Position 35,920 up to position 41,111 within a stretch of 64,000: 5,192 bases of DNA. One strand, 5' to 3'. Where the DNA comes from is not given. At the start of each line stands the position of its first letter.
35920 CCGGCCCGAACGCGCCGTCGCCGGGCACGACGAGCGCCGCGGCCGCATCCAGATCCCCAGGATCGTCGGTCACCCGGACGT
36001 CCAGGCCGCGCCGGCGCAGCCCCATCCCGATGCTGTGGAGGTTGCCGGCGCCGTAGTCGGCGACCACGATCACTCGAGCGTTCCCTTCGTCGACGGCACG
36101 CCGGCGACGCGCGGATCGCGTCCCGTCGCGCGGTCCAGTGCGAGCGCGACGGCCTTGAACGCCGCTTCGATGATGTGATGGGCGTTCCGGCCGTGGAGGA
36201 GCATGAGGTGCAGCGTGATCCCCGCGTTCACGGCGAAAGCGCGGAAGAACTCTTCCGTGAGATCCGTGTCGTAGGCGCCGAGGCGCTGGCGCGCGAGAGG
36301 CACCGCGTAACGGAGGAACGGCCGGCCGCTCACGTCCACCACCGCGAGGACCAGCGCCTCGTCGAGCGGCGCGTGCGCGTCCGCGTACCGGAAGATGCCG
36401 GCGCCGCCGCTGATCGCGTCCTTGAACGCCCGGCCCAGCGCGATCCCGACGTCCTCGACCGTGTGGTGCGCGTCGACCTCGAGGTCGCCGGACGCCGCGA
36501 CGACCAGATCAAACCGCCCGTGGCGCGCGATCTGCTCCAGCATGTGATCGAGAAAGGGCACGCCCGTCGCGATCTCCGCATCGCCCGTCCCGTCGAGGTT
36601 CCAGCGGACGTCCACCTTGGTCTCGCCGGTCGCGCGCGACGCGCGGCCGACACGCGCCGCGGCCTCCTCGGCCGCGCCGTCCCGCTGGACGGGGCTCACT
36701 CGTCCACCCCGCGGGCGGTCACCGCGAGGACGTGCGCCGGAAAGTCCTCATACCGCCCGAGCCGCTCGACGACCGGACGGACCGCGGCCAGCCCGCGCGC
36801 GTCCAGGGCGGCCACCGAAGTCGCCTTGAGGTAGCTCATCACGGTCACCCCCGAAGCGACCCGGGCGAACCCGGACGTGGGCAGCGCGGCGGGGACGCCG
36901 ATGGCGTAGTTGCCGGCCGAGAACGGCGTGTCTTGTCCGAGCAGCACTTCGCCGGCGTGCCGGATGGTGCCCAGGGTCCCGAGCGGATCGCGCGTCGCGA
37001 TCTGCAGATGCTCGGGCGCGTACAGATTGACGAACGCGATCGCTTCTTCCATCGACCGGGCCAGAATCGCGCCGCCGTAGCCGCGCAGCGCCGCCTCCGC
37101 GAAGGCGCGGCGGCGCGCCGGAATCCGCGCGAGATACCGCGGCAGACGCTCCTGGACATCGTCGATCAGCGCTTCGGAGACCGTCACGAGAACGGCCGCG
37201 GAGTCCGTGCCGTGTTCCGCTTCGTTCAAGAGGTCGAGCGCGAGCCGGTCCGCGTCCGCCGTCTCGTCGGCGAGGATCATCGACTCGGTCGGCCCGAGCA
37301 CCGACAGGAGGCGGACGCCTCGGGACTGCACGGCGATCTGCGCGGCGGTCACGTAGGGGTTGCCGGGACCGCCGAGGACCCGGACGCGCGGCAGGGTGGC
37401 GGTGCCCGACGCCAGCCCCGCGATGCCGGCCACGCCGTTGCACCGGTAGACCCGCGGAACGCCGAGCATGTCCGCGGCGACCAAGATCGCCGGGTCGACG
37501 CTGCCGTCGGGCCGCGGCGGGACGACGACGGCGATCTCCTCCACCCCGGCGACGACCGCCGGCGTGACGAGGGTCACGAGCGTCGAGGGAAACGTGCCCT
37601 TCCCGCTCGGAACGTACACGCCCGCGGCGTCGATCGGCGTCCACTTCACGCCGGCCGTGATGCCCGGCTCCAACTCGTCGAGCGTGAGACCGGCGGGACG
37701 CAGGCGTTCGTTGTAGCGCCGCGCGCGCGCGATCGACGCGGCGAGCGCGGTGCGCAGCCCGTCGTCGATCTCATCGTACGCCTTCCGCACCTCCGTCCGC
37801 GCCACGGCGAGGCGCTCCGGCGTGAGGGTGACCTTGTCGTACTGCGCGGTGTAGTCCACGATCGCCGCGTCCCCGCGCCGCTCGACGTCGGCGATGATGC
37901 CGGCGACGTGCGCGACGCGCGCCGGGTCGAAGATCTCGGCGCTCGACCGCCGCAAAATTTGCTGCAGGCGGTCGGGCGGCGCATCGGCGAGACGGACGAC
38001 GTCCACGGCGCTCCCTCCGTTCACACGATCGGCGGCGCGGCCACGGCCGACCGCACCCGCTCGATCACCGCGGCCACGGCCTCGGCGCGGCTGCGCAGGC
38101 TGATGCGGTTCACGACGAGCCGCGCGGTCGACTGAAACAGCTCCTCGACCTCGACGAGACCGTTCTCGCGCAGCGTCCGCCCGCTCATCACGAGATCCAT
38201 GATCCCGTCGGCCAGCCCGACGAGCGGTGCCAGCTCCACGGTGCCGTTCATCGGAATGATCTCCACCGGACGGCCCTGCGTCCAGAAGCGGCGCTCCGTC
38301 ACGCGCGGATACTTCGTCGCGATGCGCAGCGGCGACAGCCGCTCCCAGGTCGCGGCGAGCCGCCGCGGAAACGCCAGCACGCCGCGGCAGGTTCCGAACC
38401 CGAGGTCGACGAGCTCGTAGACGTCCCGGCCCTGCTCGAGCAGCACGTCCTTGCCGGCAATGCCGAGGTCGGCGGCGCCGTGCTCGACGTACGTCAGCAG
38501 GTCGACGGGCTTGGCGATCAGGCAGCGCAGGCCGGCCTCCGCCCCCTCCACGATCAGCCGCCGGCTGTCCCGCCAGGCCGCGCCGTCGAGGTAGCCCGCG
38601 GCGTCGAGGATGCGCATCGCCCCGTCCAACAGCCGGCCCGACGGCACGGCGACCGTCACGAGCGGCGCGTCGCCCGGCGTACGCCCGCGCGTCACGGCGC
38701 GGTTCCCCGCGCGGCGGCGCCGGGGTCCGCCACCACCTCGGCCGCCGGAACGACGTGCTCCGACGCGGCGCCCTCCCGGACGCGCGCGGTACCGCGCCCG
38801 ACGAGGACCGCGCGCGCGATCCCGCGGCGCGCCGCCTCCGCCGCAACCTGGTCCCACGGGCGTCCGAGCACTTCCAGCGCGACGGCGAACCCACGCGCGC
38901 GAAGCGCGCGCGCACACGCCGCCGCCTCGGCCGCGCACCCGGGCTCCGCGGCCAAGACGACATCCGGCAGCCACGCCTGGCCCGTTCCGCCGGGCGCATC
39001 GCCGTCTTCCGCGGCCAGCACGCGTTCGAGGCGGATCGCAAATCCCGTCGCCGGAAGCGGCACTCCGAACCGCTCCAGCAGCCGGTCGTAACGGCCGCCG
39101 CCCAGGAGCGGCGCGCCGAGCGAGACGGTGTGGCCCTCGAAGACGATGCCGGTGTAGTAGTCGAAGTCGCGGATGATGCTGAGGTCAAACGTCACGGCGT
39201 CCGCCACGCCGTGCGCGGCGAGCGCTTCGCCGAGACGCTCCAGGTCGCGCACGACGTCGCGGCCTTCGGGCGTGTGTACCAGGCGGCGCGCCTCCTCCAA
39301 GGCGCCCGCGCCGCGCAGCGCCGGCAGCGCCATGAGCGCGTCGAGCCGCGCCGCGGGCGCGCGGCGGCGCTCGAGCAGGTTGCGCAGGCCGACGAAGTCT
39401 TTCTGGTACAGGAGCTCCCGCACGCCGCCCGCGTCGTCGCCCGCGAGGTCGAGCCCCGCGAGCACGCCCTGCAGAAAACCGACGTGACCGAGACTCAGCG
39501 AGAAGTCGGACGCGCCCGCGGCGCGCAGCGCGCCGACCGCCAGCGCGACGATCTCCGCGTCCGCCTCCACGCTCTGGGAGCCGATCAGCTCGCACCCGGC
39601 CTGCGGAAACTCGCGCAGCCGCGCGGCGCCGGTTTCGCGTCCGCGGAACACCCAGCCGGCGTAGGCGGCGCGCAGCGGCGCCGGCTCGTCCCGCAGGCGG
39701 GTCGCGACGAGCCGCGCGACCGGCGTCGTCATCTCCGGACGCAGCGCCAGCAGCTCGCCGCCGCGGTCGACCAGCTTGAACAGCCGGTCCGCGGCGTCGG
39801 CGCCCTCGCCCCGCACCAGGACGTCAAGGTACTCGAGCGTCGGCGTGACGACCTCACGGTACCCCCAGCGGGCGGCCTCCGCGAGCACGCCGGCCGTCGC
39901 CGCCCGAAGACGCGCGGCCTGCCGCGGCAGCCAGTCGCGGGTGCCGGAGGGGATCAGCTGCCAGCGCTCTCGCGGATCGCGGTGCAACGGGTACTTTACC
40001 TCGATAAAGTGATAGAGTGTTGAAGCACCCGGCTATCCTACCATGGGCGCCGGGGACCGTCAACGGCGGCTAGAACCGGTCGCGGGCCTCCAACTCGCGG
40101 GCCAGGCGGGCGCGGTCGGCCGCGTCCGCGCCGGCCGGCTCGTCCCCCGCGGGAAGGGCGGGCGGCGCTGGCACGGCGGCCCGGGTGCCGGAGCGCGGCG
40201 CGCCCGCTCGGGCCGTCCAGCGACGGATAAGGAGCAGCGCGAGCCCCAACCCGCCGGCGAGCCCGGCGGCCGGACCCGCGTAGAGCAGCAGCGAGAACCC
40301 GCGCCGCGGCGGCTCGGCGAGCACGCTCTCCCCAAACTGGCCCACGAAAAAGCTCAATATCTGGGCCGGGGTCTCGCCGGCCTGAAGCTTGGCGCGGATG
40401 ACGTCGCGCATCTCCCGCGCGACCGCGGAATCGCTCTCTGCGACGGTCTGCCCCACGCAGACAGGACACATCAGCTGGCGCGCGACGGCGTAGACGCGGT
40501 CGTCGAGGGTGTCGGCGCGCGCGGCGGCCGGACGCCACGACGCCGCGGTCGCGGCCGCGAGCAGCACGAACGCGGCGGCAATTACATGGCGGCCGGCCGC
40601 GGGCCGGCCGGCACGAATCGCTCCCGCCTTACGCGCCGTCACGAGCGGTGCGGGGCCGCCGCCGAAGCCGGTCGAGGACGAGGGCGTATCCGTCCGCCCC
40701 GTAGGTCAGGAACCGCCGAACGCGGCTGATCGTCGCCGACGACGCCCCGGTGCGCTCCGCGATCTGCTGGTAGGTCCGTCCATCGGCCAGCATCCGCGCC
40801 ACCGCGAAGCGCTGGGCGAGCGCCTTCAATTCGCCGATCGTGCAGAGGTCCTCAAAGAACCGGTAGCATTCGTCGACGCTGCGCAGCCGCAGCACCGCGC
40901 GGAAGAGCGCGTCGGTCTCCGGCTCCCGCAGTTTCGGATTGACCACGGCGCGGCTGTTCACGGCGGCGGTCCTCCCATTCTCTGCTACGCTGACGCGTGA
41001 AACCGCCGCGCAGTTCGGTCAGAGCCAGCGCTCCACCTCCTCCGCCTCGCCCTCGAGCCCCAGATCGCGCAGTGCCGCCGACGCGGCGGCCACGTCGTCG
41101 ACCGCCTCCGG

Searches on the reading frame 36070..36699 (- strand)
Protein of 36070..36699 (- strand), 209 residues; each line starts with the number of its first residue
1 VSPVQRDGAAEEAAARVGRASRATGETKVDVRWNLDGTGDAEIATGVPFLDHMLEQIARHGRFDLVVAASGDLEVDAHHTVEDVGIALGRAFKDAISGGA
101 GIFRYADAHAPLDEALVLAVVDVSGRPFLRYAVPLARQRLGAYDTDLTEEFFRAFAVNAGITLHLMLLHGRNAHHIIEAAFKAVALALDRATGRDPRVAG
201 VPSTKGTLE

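Call 7: search_protein_families(library=pfam, proteins=[window:36070-36699:-])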
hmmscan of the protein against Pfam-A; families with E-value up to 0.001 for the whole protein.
window:36070-36699:- (209 aa): 1 family
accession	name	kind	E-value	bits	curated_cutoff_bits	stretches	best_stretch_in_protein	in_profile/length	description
PF00475.24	IGPD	-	1.6e-60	203.8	27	1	45-188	1-144/144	Imidazoleglycerol-phosphate dehydratase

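Call 8: search_protein_families(library=ncbifam, proteins=[window:36070-36699:-])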
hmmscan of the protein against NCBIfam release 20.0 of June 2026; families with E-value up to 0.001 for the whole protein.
window:36070-36699:- (209 aa): 13 families
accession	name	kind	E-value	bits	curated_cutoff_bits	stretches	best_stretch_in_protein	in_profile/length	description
NF002109.0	PRK00951.1-5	equivalog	1.1e-76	257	278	1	15-208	2-196/196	imidazoleglycerol-phosphate dehydratase HisB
NF002115.0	PRK00951.2-5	equivalog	5.9e-76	254.6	289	1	16-208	3-195/195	imidazoleglycerol-phosphate dehydratase HisB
NF002112.0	PRK00951.2-2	equivalog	3.5e-74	248.7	315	1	19-208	5-194/194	imidazoleglycerol-phosphate dehydratase HisB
NF002111.0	PRK00951.2-1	equivalog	4.1e-74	248.4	231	1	15-208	3-194/194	imidazoleglycerol-phosphate dehydratase HisB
NF002108.0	PRK00951.1-3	equivalog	8.2e-74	247.7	328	1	13-208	7-203/205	imidazoleglycerol-phosphate dehydratase HisB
NF002110.2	PRK00951.1-6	equivalog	2.2e-73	246.3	266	1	16-208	1-199/199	imidazoleglycerol-phosphate dehydratase HisB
NF002116.0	PRK00951.2-6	equivalog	5.3e-72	241.9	269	1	15-208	3-197/197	imidazoleglycerol-phosphate dehydratase HisB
NF002106.0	PRK00951.1-1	equivalog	5.9e-72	241.4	283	1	15-208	3-197/197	imidazoleglycerol-phosphate dehydratase HisB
NF002107.0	PRK00951.1-2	equivalog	2.3e-68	229.7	267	1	19-208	5-194/194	imidazoleglycerol-phosphate dehydratase HisB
NF002114.0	PRK00951.2-4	equivalog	4.8e-66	222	189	1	20-208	4-190/190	imidazoleglycerol-phosphate dehydratase HisB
NF003937.0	PRK05446.1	equivalog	1.9e-59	201.5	443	1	14-208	165-355/355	bifunctional histidinol-phosphatase/imidazoleglycerol-phosphate dehydratase HisB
NF002113.0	PRK00951.2-3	equivalog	2.1e-50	171.3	288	1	16-207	2-189/190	imidazoleglycerol-phosphate dehydratase HisB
NF010121.0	PRK13598.1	equivalog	8.5e-49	165.9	295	1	15-207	2-192/193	imidazoleglycerol-phosphate dehydratase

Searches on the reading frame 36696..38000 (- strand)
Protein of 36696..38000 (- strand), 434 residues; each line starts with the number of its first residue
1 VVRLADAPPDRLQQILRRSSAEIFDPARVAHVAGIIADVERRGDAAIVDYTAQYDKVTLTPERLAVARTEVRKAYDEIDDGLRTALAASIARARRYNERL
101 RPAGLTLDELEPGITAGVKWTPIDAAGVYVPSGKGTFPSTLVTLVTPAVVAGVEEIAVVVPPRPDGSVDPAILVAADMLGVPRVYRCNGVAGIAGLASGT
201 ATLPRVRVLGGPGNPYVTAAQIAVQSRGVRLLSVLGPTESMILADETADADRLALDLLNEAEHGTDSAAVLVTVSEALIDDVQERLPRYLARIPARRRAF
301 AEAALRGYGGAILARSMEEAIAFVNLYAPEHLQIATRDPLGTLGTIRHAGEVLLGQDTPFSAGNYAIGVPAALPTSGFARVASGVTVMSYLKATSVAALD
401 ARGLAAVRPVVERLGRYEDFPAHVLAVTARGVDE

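Call 7: search_protein_families(library=pfam, proteins=[window:36696-38000:-])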
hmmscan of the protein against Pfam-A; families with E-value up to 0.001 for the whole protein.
window:36696-38000:- (434 aa): 1 family
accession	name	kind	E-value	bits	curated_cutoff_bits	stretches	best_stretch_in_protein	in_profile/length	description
PF00815.25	Histidinol_dh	-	2.7e-123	412.4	27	1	30-430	13-410/411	Histidinol dehydrogenase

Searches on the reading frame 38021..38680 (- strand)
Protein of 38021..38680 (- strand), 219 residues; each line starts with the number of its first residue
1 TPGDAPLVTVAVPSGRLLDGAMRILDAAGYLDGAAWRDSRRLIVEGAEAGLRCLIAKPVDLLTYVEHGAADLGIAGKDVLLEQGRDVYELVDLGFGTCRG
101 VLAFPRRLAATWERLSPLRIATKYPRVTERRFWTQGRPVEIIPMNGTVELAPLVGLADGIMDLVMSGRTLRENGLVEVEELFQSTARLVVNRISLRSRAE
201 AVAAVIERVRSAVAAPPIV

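Call 7: search_protein_families(library=pfam, proteins=[window:38021-38680:-])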
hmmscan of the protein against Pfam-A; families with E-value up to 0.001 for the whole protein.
window:38021-38680:- (219 aa): 1 family
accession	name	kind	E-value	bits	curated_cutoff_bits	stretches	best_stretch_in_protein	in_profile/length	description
PF01634.23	HisG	-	1.8e-48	164.9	25.5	1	57-210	1-157/158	ATP phosphoribosyltransferase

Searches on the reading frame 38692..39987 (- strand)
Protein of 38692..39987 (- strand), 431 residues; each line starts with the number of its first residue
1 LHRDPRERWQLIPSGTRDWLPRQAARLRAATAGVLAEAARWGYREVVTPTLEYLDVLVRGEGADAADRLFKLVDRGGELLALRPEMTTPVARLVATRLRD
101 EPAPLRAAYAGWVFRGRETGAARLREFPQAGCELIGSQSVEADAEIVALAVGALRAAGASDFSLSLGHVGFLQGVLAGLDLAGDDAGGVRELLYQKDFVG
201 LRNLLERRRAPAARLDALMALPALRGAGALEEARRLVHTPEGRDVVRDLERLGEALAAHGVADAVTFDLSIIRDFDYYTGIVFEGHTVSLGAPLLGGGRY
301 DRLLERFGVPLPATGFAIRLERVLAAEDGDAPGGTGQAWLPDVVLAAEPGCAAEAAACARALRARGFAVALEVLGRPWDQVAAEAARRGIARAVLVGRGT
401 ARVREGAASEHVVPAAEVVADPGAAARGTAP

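Call 7: search_protein_families(library=pfam, proteins=[window:38692-39987:-])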
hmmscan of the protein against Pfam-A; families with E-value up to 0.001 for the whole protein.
window:38692-39987:- (431 aa): 2 families
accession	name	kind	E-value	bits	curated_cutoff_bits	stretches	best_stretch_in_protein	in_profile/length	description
PF13393.11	tRNA-synt_His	-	2.5e-86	290.2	25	1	15-323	1-308/308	Histidyl-tRNA synthetase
PF00587.30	tRNA-synt_2b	-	6.8e-06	26.7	29.3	1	70-159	1-96/179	tRNA synthetase class II core domain (G, H, P, S and T)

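Call 8: search_protein_families(library=ncbifam, proteins=[window:38692-39987:-])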
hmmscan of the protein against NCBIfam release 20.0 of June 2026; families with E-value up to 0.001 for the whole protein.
window:38692-39987:- (431 aa): 23 families
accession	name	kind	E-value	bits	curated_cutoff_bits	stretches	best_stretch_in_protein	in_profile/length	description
TIGR00443.1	hisZ_biosyn_reg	equivalog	1.7e-97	326.3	271.65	1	17-326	1-311/314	ATP phosphoribosyltransferase regulatory subunit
NF008941.0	PRK12292.2-4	equivalog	1.1e-95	320.9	447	1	13-384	10-374/393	ATP phosphoribosyltransferase regulatory subunit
NF008942.0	PRK12292.2-5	equivalog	1.4e-88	297.4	643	1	12-398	11-397/434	ATP phosphoribosyltransferase regulatory subunit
TIGR00442.1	hisS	equivalog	1.4e-67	228.5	286.75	1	13-398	3-383/406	histidine--tRNA ligase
NF008936.0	PRK12292.1-3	equivalog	3.9e-66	223.5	492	1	11-327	6-325/406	ATP phosphoribosyltransferase regulatory subunit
NF008940.0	PRK12292.2-3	equivalog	4e-60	203.7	450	1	13-398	6-393/404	ATP phosphoribosyltransferase regulatory subunit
NF008945.0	PRK12292.3-3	equivalog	2.1e-59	201.5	409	1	12-393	2-355/368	ATP phosphoribosyltransferase regulatory subunit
NF008935.0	PRK12292.1-1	equivalog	5e-56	190.3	350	1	8-375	3-356/382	ATP phosphoribosyltransferase regulatory subunit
NF009086.0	PRK12421.1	equivalog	7.6e-55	186.4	318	1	7-372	5-361/389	ATP phosphoribosyltransferase regulatory subunit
NF008943.0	PRK12292.3-1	equivalog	4.1e-47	161.1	690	1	11-394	25-383/403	ATP phosphoribosyltransferase regulatory subunit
NF008937.0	PRK12292.1-4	equivalog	4.6e-45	154.2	693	1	7-344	5-342/395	ATP phosphoribosyltransferase regulatory subunit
NF008938.0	PRK12292.1-6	equivalog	5.5e-45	154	833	1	12-369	8-364/420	ATP phosphoribosyltransferase regulatory subunit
NF008953.0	PRK12295.1-6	equivalog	1.3e-39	136.3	384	2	29-182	14-164/384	ATP phosphoribosyltransferase regulatory subunit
NF009085.0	PRK12420.1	equivalog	1.3e-31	110.4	540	1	15-399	9-397/426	histidine--tRNA ligase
NF008939.0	PRK12292.2-1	equivalog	4.8e-31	107.9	335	1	14-318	7-313/391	ATP phosphoribosyltransferase regulatory subunit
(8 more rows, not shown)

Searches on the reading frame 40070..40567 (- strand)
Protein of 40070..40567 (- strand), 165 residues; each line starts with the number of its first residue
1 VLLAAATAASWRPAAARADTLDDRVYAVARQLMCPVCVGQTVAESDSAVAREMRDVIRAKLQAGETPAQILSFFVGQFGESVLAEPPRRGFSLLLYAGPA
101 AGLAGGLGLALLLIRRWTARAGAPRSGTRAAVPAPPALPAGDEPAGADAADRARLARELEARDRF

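Call 15: search_protein_families(library=pfam, proteins=[window:40070-40567:-], max_evalue=0.01)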
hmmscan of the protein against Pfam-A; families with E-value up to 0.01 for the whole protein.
window:40070-40567:- (165 aa): 1 family
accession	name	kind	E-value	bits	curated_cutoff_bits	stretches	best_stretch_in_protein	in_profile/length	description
PF03918.19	CcmH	-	5.6e-28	97.4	25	1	3-123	7-127/143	Cytochrome C biogenesis protein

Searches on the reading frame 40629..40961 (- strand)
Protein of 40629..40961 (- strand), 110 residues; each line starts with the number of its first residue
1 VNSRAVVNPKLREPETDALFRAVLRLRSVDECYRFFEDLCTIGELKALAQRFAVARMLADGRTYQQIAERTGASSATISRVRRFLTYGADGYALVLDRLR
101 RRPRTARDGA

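Call 15: search_protein_families(library=pfam, proteins=[window:40629-40961:-], max_evalue=0.01)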
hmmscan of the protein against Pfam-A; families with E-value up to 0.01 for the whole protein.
window:40629-40961:- (110 aa): 7 families
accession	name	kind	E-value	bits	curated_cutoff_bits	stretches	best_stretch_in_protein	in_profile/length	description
PF01371.25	Trp_repressor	-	5.6e-28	97.3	27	1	16-99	3-87/88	Trp repressor protein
PF13384.12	HTH_23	-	2.1e-07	31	24.6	1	49-91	5-48/50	Homeodomain-like domain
PF13518.12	HTH_28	-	6.2e-05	23.4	25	1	50-104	1-52/52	Helix-turn-helix domain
PF13936.12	HTH_38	-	0.00097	19.3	27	1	48-81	7-40/44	Helix-turn-helix domain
PF13551.12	HTH_29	-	0.0015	19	28.1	1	53-105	3-55/64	Winged helix-turn helix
PF04545.22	Sigma70_r4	-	0.0019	18.1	24.1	1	47-80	12-39/50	Sigma-70, region 4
PF08281.18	Sigma70_r4_2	-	0.0024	17.9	25.7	1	53-78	18-43/54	Sigma-70, region 4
